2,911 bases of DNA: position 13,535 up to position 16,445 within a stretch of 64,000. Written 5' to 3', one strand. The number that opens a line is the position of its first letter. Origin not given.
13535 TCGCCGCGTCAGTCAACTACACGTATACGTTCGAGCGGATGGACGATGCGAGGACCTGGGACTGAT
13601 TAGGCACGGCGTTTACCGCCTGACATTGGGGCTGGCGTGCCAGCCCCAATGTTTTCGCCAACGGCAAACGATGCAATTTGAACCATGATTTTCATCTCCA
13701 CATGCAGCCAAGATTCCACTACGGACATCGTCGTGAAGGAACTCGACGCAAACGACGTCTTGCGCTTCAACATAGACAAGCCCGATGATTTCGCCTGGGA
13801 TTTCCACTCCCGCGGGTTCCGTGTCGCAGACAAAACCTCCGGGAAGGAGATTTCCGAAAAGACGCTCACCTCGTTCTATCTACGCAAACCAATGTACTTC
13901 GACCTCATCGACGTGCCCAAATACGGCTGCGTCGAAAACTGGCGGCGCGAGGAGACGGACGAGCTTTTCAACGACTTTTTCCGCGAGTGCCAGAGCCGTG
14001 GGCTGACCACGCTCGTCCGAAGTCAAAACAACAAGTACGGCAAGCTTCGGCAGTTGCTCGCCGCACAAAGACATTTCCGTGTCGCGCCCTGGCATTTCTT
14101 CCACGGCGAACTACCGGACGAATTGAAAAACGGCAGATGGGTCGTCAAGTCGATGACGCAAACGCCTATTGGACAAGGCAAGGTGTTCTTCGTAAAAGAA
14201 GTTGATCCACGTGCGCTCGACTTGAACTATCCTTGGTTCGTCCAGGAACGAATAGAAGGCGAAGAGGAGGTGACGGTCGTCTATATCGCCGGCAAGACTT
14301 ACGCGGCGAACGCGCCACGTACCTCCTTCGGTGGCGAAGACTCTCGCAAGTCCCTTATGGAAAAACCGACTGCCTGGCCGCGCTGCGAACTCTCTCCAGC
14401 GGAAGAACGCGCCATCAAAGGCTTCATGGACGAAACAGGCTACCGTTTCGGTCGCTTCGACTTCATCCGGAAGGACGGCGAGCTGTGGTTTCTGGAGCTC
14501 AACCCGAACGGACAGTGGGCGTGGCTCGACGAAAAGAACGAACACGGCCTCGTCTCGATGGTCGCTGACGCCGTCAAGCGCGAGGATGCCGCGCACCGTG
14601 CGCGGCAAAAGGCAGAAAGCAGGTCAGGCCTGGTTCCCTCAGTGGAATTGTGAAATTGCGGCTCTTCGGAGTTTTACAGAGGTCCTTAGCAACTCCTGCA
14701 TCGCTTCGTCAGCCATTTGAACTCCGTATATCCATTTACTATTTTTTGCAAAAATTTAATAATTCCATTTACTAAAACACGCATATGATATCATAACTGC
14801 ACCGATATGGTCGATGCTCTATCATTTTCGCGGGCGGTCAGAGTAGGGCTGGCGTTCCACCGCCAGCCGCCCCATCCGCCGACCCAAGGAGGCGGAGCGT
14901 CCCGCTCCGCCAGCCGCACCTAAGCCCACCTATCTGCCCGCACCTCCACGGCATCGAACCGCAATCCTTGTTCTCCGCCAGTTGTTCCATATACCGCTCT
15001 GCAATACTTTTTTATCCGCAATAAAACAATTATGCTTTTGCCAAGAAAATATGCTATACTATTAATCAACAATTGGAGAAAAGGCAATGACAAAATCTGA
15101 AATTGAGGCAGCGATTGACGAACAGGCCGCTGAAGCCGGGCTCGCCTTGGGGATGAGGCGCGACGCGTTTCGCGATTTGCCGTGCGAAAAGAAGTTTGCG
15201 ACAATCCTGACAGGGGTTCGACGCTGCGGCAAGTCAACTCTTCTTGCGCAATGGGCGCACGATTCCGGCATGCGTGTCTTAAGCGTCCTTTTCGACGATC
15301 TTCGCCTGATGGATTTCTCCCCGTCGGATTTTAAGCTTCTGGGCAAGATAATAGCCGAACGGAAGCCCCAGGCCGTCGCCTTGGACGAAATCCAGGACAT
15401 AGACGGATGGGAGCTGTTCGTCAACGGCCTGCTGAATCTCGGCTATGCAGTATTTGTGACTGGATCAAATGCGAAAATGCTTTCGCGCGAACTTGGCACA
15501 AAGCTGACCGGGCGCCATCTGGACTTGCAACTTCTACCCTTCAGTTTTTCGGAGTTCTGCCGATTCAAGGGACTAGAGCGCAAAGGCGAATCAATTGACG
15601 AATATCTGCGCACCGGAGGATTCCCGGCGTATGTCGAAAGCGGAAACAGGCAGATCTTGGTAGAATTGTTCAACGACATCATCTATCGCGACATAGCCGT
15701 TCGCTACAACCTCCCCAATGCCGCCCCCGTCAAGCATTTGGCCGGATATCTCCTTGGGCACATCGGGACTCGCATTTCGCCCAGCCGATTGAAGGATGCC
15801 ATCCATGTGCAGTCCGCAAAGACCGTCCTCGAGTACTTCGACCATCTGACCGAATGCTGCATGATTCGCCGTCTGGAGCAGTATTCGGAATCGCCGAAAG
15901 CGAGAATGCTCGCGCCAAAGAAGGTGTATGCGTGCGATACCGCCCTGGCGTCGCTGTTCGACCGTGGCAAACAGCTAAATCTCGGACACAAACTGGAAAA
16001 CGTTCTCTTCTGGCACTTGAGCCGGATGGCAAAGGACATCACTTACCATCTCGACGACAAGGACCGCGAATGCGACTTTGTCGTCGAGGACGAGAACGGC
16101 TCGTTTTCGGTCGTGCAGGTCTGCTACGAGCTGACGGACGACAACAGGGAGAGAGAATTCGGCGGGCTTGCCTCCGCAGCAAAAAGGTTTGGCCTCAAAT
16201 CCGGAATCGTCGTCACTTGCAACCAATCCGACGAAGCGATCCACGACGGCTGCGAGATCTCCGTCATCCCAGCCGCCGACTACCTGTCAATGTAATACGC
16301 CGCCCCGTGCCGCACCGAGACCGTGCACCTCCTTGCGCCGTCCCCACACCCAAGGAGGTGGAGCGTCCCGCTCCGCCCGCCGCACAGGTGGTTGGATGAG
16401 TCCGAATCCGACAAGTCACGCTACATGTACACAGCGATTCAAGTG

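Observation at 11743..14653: Compact graspetide-type RiPP locus with an unannotated 41-aa precursor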

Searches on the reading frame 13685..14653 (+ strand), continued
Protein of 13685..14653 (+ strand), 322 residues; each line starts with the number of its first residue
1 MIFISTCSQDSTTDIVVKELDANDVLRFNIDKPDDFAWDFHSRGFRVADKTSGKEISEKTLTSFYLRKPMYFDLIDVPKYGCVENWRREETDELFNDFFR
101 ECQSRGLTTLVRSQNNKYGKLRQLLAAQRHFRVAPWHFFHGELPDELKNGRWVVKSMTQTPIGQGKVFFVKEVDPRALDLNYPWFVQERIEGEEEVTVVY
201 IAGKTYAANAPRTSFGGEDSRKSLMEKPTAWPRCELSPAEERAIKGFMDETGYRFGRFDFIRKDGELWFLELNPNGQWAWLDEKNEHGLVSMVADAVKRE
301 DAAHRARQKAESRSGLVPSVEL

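Call 39: find_related_loci(query=A2, collection=viral_contigs, flank=5000)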
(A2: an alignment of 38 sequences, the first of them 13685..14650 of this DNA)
Query A2 (322 aa) in viral_contigs; peptide patterns used: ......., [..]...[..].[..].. (x = any residue, [..] = any of these).
25 stretches matched a pattern; 7 encode a relative of the query (tblastn E <= 1e-3); 7 distinct loci.
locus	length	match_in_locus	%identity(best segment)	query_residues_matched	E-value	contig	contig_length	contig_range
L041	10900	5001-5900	29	1-299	5e-20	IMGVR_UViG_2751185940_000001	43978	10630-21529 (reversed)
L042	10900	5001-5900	25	2-300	2e-18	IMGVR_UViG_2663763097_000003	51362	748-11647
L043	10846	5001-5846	26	2-282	2e-18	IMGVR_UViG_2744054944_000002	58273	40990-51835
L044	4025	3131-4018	26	1-295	2e-16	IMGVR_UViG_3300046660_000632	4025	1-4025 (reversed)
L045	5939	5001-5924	23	2-299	2e-11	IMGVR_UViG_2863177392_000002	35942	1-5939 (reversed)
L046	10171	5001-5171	39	230-286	3e-10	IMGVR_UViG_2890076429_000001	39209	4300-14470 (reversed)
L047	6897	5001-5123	48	260-300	2e-5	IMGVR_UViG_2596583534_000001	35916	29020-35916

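Call 45: predict_structure(alignment_id=A2)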
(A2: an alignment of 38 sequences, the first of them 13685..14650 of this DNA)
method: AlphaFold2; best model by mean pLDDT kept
length: 322 residues; sequences in the alignment: 38
mean_pLDDT: 91.0   pTM: 0.87
mean pLDDT of the five models: 91.0, 88.6, 86.8, 86.3, 83.4
residues with pLDDT >= 90: 238; 70-90: 70; 50-70: 10; < 50: 4
segments of 3 or more residues with pLDDT < 50: none
pLDDT, mean of each block of 10 residues (from residue 1): 93 92 94 96 97 97 87 74 88 95 94 85 97 98 96 91 74 95 96 96 96 81 81 97 97 95 97 91 95 96 94 66 43
secondary structure, 60 per line:
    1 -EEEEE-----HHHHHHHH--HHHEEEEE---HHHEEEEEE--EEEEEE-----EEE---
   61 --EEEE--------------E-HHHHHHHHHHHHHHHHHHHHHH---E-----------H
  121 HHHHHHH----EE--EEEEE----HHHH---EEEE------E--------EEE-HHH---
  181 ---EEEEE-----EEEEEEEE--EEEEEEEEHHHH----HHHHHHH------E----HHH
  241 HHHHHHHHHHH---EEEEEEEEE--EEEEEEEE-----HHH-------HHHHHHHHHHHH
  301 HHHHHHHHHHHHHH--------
elements in order: E2-6 H12-19 E25-29 E36-41 E44-49 E55-57 E63-66 H83-104 H120-127 E136-140 H145-148 E152-155 E171-173 E184-188 E194-201 E204-211 H212-215 H220-226 H238-251 E255-263 E266-273 H289-314

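Call 50: fold_search(model_id=the predicted structure, library=pdb)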
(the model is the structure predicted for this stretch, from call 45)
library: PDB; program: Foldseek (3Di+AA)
matches with E <= 10: 728; with E <= 0.001: 262
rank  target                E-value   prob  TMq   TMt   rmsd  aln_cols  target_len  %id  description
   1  7m4s_B                6.1e-14  1.00  0.44  0.45  16.4       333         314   19  Crystal structure of macrocyclase AMdnB from Anabaena sp. PCC 7120 (released 2021-11-03)
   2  9bou_A                6.9e-14  1.00  0.42  0.46  17.2       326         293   19  Crystal structure of ATP-grasp ligase PruB from Streptomyces coelicolor A3(2) (released 2024-12-18)
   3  7m4s_A                1.2e-13  1.00  0.46  0.47  16.6       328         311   19  Crystal structure of macrocyclase AMdnB from Anabaena sp. PCC 7120 (released 2021-11-03)
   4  9bou_B                1.7e-13  1.00  0.43  0.48  16.8       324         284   19  Crystal structure of ATP-grasp ligase PruB from Streptomyces coelicolor A3(2) (released 2024-12-18)
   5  5ig9_D                2.1e-13  1.00  0.45  0.47  16.1       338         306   19  Crystal structure of macrocyclase MdnC bound with precursor peptide MdnA from Microcystis aeruginosa MRC (released 2016-09-21)
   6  5ig9_A                3.1e-13  1.00  0.42  0.42  16.2       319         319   21  Crystal structure of macrocyclase MdnC bound with precursor peptide MdnA from Microcystis aeruginosa MRC (released 2016-09-21)
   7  5ig9_C                3.2e-13  1.00  0.46  0.47  16.2       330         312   21  Crystal structure of macrocyclase MdnC bound with precursor peptide MdnA from Microcystis aeruginosa MRC (released 2016-09-21)
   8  5ig9_G                3.6e-13  1.00  0.45  0.46  16.4       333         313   20  Crystal structure of macrocyclase MdnC bound with precursor peptide MdnA from Microcystis aeruginosa MRC (released 2016-09-21)
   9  5ig9_E                4.4e-13  1.00  0.44  0.45  16.0       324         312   20  Crystal structure of macrocyclase MdnC bound with precursor peptide MdnA from Microcystis aeruginosa MRC (released 2016-09-21)
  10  7mgv_A                4.6e-13  1.00  0.45  0.43  16.6       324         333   21  Chryseobacterium gregarium RiPP-associated ATP-grasp ligase in complex with ADP, and a leader and core peptide (released 2021-06-23)
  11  7m4s_D                6.6e-13  1.00  0.42  0.46  16.7       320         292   18  Crystal structure of macrocyclase AMdnB from Anabaena sp. PCC 7120 (released 2021-11-03)
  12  5ig9_H                7.4e-13  1.00  0.43  0.44  15.8       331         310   18  Crystal structure of macrocyclase MdnC bound with precursor peptide MdnA from Microcystis aeruginosa MRC (released 2016-09-21)
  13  5ig9_B                1.1e-12  1.00  0.42  0.44  16.0       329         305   19  Crystal structure of macrocyclase MdnC bound with precursor peptide MdnA from Microcystis aeruginosa MRC (released 2016-09-21)
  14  7m4s_C                2.2e-12  1.00  0.42  0.45  16.4       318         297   19  Crystal structure of macrocyclase AMdnB from Anabaena sp. PCC 7120 (released 2021-11-03)
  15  5ig8_A                2.2e-12  1.00  0.40  0.42  16.3       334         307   19  Crystal structure of macrocyclase MdnB from Microcystis aeruginosa MRC (released 2016-09-21)
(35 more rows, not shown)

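Call 51: find_related_loci(query=A2, collection=metagenome_contigs, flank=3000)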
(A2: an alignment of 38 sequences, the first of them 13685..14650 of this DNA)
Query A2 (322 aa) in metagenome_contigs; peptide patterns used: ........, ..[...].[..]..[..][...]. (x = any residue, [..] = any of these).
387 stretches matched a pattern; 327 encode a relative of the query (tblastn E <= 1e-3); the best 80 are kept; 80 distinct loci.
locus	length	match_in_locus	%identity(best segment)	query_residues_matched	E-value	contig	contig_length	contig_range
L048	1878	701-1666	100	1-322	0e+0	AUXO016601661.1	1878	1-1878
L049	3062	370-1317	85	1-319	0e+0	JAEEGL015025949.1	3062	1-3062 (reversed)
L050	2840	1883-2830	84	1-319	0e+0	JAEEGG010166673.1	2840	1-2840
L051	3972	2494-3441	84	1-319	0e+0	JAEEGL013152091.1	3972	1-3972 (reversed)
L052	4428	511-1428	87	1-306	0e+0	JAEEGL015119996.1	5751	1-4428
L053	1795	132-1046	84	1-305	0e+0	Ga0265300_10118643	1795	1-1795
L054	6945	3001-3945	83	1-318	0e+0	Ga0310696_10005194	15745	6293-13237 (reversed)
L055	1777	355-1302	82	1-319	0e+0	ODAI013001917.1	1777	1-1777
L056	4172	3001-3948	82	1-319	0e+0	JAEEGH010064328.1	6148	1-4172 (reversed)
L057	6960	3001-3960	79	1-320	2e-179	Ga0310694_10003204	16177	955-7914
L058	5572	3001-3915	84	1-305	0e+0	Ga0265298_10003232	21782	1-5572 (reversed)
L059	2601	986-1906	82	1-307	0e+0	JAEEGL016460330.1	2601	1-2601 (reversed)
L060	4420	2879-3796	82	1-306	0e+0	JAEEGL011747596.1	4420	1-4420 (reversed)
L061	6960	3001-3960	79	1-317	6e-178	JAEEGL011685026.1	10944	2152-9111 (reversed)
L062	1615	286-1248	80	1-322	0e+0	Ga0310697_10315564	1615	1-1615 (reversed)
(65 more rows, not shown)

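Call 89: list_cluster_members(proteins=[P0009, P0060, P0096, P0315, P0349, P0286])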
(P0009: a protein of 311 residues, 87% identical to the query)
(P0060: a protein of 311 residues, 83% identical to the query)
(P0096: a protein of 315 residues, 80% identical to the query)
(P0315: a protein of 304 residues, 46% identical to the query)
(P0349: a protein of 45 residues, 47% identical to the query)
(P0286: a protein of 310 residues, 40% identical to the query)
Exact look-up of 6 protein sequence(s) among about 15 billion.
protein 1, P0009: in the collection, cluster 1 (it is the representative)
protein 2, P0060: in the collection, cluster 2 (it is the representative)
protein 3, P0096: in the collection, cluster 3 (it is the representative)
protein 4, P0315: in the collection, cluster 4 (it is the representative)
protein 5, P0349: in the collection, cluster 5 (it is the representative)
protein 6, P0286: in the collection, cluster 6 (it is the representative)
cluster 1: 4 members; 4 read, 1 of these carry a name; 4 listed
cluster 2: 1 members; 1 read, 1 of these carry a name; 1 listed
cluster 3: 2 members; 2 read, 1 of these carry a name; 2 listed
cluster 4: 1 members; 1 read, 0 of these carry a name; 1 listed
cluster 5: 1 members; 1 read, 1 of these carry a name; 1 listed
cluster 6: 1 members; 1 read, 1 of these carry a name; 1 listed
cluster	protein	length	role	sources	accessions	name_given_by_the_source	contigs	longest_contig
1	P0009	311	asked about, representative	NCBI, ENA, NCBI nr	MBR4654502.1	MAG: hypothetical protein IKO72_14175 [Kiritimatiellae bacterium] | hypothetical protein [Kiritimatiellia bacterium]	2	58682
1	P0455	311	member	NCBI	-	-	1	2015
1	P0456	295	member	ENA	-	-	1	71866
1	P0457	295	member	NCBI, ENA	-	-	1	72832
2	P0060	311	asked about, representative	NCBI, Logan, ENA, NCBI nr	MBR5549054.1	MAG: hypothetical protein IKU71_04940 [Kiritimatiellae bacterium] | hypothetical protein [Kiritimatiellia bacterium]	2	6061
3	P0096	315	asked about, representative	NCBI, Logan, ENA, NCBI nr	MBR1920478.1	MAG: hypothetical protein IJ829_00585 [Kiritimatiellae bacterium] | hypothetical protein [Kiritimatiellia bacterium]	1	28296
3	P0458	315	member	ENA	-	-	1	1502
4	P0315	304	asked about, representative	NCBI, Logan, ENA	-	-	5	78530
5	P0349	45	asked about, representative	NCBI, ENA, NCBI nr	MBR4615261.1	MAG: hypothetical protein IKO55_06610 [Kiritimatiellae bacterium] | hypothetical protein [Kiritimatiellia bacterium]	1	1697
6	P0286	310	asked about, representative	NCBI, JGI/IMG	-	hypothetical protein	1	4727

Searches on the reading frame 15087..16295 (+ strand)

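Call 3: search_protein_families(library=pfam, proteins=[window:15087-16295:+], max_evalue=0.01)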
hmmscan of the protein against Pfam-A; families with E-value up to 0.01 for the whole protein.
window:15087-16295:+ (402 aa): 2 families
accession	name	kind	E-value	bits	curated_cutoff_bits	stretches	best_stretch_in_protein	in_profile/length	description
PF13173.12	AAA_14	-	4.1e-30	104.9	27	1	38-158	4-129/129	AAA domain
PF13635.12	DUF4143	-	5.3e-16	59.2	28.1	1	201-347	2-159/160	Domain of unknown function (DUF4143)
